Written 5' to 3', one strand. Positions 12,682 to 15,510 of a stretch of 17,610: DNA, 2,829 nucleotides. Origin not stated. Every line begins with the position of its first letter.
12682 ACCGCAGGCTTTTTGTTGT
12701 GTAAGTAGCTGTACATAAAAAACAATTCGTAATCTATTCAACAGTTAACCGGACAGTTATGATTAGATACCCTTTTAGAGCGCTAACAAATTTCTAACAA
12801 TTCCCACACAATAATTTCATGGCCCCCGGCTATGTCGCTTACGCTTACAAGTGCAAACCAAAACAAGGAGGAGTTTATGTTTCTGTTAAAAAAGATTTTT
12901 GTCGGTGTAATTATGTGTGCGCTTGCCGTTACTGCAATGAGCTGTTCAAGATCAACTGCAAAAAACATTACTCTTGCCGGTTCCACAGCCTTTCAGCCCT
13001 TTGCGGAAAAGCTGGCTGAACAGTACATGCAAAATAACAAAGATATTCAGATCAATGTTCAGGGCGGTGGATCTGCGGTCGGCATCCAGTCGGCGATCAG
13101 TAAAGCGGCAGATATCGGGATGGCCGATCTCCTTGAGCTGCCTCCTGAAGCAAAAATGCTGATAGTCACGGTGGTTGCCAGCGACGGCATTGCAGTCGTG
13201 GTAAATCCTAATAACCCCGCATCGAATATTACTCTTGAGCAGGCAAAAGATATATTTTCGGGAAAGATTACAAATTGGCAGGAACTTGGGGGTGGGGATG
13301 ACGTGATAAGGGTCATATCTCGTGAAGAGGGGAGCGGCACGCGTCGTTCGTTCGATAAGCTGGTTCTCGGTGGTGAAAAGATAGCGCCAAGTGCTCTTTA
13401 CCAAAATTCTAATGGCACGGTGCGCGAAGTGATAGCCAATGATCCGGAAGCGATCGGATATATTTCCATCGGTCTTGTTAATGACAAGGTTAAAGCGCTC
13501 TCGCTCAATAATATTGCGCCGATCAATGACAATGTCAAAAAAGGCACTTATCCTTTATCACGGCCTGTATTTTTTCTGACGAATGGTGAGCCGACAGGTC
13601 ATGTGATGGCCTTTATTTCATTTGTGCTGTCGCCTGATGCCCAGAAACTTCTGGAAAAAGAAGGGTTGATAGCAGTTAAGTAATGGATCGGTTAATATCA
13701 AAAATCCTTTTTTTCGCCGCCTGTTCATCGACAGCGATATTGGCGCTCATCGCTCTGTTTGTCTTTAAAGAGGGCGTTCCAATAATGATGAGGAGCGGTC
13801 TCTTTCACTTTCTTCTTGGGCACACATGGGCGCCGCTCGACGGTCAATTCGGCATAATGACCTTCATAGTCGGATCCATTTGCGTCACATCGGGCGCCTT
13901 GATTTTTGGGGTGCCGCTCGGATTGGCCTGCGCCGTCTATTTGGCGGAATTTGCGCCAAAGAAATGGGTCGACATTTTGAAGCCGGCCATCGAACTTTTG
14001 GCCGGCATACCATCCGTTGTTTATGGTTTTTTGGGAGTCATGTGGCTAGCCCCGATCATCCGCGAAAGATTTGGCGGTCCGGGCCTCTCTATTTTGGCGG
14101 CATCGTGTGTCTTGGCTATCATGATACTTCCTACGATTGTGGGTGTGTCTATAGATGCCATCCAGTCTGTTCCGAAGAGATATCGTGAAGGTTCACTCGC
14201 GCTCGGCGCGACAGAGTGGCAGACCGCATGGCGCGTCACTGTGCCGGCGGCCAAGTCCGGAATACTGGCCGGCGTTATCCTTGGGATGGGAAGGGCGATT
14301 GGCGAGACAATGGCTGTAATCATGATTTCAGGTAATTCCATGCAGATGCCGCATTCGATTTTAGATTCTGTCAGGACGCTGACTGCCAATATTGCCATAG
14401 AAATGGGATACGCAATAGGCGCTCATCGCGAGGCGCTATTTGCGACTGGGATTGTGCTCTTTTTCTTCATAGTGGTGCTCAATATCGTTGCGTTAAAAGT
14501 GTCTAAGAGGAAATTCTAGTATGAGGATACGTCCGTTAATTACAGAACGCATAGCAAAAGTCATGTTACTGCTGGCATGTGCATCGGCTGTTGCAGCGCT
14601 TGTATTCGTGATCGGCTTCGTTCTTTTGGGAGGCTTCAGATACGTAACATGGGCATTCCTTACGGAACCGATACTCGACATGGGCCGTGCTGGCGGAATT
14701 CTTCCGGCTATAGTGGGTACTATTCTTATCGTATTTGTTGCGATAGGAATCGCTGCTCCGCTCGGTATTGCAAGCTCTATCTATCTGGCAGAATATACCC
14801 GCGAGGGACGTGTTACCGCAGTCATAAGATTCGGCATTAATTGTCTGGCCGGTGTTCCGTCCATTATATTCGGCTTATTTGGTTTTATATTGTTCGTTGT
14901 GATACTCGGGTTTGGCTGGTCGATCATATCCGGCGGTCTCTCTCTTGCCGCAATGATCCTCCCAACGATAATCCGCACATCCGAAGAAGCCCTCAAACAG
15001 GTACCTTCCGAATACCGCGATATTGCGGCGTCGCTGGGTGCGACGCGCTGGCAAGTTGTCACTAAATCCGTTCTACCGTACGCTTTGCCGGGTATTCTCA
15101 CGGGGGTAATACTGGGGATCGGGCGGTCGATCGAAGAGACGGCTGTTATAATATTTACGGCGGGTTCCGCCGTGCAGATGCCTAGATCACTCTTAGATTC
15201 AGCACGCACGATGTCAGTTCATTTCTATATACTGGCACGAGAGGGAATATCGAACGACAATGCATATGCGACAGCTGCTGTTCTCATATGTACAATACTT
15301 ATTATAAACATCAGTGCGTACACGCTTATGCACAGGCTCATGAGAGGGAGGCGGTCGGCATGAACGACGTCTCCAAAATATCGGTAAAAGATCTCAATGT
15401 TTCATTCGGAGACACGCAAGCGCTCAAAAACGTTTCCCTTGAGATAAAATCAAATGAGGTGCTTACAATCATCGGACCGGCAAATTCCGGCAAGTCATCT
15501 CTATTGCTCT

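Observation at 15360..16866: Tandem PstB paralogues with complementary degeneracies predict an asymmetric heterodimeric ATPase with one non-canonical ATP site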

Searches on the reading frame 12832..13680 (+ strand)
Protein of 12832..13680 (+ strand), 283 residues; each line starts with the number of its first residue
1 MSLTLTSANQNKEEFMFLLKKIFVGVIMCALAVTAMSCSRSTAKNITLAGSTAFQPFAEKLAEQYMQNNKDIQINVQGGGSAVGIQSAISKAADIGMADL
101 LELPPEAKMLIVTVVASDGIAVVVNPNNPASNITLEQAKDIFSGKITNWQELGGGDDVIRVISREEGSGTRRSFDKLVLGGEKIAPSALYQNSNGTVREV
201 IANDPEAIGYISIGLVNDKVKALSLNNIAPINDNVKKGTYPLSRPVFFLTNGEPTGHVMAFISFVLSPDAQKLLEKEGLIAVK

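Call 6: search_protein_families(library=ncbifam, proteins=[window:12832-13680:+])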
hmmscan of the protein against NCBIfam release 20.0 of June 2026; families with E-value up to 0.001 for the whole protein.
window:12832-13680:+ (283 aa): 6 families
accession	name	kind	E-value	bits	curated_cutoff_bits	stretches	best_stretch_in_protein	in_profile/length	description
TIGR02136.1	ptsS_2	subfamily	3.3e-70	236.6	206.6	1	19-281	9-294/295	phosphate ABC transporter substrate-binding protein PstS family protein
TIGR04505.1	PtsS_plasma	equivalog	1.9e-15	57.1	175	2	156-265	204-331/334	phosphate ABC transporter substrate-binding protein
TIGR00975.1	3a0107s03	equivalog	9e-12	44.7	205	1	46-176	1-148/315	phosphate ABC transporter substrate-binding protein PstS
NF008171.0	PRK10918.1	equivalog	1.3e-09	37.6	339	1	17-171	2-167/346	phosphate ABC transporter substrate-binding protein PstS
NF040786.1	LysR_Sec_metab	equivalog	1.3e-05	24.4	250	1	41-178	88-210/298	selenium metabolism-associated LysR family transcriptional regulator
TIGR03339.1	phn_lysR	subfamily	0.00011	21.6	341.1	1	63-204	104-227/279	aminoethylphosphonate catabolism associated LysR family transcriptional regulator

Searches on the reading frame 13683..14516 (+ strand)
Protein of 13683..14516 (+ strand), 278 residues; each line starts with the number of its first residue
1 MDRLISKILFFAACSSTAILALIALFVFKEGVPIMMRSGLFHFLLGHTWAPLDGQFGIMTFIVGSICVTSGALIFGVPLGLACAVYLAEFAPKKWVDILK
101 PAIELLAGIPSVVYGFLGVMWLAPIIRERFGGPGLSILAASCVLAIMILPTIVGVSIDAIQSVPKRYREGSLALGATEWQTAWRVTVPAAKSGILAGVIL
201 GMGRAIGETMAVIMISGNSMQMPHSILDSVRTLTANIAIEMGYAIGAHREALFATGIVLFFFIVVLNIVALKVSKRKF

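Call 6: search_protein_families(library=ncbifam, proteins=[window:13683-14516:+])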
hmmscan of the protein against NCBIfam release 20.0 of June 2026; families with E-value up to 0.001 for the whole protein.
window:13683-14516:+ (278 aa): 22 families
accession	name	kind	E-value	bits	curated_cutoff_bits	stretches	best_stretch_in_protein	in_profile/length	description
TIGR02138.1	phosphate_pstC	equivalog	9.5e-88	294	196.45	1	3-276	2-294/296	phosphate ABC transporter permease subunit PstC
TIGR00974.1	3a0107s02c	equivalog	2e-55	187.9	193.45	1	5-276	4-269/272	phosphate ABC transporter permease PstA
NF008435.0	PRK11275.1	equivalog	3.6e-39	134.7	502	2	134-270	167-306/319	phosphate ABC transporter permease PstC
NF008430.0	PRK11268.1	equivalog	1.7e-20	73.3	439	1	47-277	68-293/295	phosphate ABC transporter permease PstA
NF038017.1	ABC_perm1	subfamily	9.5e-18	64.8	100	1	69-242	9-169/184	ABC transporter permease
TIGR02141.1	modB_ABC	equivalog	1.6e-16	60.6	182.6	1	65-256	3-189/208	molybdate ABC transporter permease subunit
TIGR01581.1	Mo_ABC_porter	hypoth_equivalog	2.9e-14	53.1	210.3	1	64-243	25-202/225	ABC transporter permease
TIGR00969.1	3a0106s02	subfamily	1.9e-13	50.5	240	1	145-266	151-269/272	sulfate ABC transporter permease subunit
TIGR02139.1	permease_CysT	equivalog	1.6e-12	47.5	246.1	1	143-220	138-215/265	sulfate ABC transporter permease subunit CysT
TIGR02140.1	permease_CysW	equivalog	1.5e-11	44.3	329.1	1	73-270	64-252/261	sulfate ABC transporter permease subunit CysW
NF006939.0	PRK09421.1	equivalog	2e-11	43.7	262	1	61-234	11-190/230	molybdate ABC transporter permease subunit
NF040839.1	tungstate_WtpB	equivalog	1e-10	41.7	340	1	59-229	47-217/251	tungstate ABC transporter permease WtpB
NF008208.0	PRK10971.1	equivalog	8.1e-09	35.4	415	1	140-220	143-223/277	sulfate/thiosulfate ABC transporter permease CysT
NF008620.0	PRK11602.1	equivalog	1.9e-08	33.8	442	1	146-218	155-227/291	sulfate/thiosulfate ABC transporter permease CysW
TIGR03416.1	ABC_choXWV_perm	equivalog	1.4e-07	31.3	363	1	9-245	44-256/267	choline ABC transporter permease subunit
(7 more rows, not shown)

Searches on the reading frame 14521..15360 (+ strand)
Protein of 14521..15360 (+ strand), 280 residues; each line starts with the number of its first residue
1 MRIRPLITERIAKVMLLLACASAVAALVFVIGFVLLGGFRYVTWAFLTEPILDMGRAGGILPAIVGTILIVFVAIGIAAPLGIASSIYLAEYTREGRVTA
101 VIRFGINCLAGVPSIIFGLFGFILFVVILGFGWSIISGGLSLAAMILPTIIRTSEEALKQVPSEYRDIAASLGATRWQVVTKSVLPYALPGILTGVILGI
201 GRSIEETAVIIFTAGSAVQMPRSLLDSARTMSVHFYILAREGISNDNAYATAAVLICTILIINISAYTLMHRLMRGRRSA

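Call 6: search_protein_families(library=ncbifam, proteins=[window:14521-15360:+])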
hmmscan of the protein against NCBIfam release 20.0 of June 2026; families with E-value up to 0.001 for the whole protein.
window:14521-15360:+ (280 aa): 24 families
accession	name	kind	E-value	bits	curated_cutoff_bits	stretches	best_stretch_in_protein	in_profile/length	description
TIGR00974.1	3a0107s02c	equivalog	2.6e-80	269.5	193.45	1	10-273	2-270/272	phosphate ABC transporter permease PstA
TIGR02138.1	phosphate_pstC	equivalog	1.3e-44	152.4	196.45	1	10-272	2-294/296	phosphate ABC transporter permease subunit PstC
NF008430.0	PRK11268.1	equivalog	2.2e-37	128.7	439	1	8-270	26-290/295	phosphate ABC transporter permease PstA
NF008435.0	PRK11275.1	equivalog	8.7e-19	67.7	502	1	131-264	166-297/319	phosphate ABC transporter permease PstC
NF008208.0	PRK10971.1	equivalog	2.7e-13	50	415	1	118-275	123-272/277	sulfate/thiosulfate ABC transporter permease CysT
TIGR02139.1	permease_CysT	equivalog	5.8e-12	45.8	246.1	1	140-217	137-214/265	sulfate ABC transporter permease subunit CysT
TIGR02141.1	modB_ABC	equivalog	1.5e-11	44.3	182.6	1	74-265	10-203/208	molybdate ABC transporter permease subunit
NF007047.0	PRK09500.1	equivalog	1.1e-10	41.6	326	1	60-270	56-252/257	spermidine/putrescine ABC transporter permease PotC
NF011624.0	PRK15050.1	equivalog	2e-10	40.3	247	1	142-272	166-284/297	2-aminoethylphosphonate ABC transporter permease subunit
NF006939.0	PRK09421.1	equivalog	3.3e-10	39.7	262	1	121-273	75-220/230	molybdate ABC transporter permease subunit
TIGR00969.1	3a0106s02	subfamily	3.6e-10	39.7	240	1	59-269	58-269/272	sulfate ABC transporter permease subunit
TIGR01581.1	Mo_ABC_porter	hypoth_equivalog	7e-10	38.8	210.3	1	147-261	115-223/225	ABC transporter permease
NF038017.1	ABC_perm1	subfamily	1.8e-09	37.8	100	1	69-222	3-158/184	ABC transporter permease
TIGR01097.1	PhnE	equivalog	2.8e-09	36.8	216.7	1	14-210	8-202/252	phosphonate ABC transporter, permease protein PhnE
TIGR03416.1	ABC_choXWV_perm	equivalog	5.8e-08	32.5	363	1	25-204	52-219/267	choline ABC transporter permease subunit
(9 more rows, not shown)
